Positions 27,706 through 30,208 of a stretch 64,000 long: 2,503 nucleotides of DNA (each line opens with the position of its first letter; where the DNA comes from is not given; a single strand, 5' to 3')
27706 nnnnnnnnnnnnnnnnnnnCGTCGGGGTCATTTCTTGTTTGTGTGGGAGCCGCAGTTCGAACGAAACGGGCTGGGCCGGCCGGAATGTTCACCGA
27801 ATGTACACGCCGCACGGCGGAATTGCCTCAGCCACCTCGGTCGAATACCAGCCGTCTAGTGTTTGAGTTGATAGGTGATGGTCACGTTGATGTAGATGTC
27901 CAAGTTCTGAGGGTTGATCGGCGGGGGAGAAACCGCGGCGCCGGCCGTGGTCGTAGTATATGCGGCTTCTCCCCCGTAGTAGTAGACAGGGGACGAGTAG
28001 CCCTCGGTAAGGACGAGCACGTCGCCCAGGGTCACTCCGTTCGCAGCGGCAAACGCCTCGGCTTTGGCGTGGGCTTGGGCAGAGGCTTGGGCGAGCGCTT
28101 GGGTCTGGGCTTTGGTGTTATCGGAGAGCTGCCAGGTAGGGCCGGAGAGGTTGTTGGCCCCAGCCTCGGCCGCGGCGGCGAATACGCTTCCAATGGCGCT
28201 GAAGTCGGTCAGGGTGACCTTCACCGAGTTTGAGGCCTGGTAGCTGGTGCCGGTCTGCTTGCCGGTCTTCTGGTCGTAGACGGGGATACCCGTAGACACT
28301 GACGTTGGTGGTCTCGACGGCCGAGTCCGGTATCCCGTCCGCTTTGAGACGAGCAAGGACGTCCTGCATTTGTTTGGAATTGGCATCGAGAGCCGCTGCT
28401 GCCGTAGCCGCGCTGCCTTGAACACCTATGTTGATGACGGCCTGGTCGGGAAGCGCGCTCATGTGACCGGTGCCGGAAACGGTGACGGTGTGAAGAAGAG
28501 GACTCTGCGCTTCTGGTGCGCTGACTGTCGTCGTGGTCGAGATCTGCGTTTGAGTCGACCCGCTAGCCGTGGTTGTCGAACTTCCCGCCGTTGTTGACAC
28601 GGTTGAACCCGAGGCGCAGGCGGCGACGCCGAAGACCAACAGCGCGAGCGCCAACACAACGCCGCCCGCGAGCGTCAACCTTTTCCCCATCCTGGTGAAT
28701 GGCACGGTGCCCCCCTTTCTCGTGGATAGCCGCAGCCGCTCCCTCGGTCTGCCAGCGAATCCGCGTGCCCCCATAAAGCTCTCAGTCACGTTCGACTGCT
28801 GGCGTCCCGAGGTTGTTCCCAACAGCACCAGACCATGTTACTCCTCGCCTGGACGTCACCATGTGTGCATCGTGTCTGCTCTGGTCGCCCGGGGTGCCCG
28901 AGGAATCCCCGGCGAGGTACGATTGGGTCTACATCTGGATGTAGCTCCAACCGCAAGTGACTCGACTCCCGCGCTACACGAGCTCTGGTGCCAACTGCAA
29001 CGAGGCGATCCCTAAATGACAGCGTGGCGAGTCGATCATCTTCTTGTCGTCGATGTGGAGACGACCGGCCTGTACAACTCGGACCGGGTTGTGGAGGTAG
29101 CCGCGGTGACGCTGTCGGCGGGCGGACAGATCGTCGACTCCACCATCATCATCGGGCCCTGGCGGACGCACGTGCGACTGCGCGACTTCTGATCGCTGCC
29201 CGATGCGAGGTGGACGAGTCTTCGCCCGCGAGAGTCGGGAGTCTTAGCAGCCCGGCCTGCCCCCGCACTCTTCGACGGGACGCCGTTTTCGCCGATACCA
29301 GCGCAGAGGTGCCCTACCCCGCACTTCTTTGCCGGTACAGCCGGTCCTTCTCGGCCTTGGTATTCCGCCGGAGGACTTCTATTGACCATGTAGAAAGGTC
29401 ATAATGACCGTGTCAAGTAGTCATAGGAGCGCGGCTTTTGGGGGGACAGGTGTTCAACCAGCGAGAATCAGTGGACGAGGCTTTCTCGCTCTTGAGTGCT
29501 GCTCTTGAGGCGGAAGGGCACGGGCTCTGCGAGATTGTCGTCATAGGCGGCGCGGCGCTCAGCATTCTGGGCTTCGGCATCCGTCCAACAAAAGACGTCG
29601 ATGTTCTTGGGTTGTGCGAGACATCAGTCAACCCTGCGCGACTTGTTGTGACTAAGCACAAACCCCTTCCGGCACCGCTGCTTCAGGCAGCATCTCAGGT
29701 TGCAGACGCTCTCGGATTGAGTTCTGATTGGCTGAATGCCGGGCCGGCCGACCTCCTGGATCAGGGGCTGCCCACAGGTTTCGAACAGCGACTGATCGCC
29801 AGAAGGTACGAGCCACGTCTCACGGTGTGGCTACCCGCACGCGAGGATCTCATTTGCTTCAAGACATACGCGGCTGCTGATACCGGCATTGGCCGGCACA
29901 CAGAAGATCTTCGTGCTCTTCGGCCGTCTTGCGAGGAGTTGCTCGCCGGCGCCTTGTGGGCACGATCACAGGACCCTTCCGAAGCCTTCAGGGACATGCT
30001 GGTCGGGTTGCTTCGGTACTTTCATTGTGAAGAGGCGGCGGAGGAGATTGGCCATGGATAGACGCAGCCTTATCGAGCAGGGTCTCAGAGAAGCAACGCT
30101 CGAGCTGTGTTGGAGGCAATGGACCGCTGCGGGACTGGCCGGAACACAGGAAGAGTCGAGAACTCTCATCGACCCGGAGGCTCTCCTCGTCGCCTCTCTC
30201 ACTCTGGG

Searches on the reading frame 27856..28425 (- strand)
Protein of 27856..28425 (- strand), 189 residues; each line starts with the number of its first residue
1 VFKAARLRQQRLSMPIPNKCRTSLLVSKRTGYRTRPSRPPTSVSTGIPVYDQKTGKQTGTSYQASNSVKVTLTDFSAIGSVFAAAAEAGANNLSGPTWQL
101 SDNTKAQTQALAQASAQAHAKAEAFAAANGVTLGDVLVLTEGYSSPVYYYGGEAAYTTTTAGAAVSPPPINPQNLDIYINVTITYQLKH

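Call 65: search_protein_families(library=pfam, proteins=[window:27856-28425:-], max_evalue=0.001)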
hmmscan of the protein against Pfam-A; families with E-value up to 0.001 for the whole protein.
window:27856-28425:- (189 aa): 1 family
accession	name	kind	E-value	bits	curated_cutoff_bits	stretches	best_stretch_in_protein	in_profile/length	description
PF04402.19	SIMPL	-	1.6e-28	100.8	25.2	1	45-185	63-205/205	Protein of unknown function (DUF541)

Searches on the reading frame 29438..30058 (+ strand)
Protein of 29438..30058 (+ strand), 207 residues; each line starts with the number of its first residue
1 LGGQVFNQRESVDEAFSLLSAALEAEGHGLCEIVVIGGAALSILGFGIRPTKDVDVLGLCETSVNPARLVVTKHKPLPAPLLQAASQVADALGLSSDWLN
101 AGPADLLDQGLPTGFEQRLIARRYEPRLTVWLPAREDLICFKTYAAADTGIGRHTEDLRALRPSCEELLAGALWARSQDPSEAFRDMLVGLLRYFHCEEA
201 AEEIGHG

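Call 30: search_protein_families(library=pfam, proteins=[window:29438-30058:+], max_evalue=0.00001)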
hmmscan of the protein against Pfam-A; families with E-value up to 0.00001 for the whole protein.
window:29438-30058:+ (207 aa): 1 family
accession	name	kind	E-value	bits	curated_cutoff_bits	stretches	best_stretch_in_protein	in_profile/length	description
PF19502.5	DUF6036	-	4.5e-07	30.3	23.6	1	28-148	16-109/164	Nucleotidyltransferase of unknown function (DUF6036)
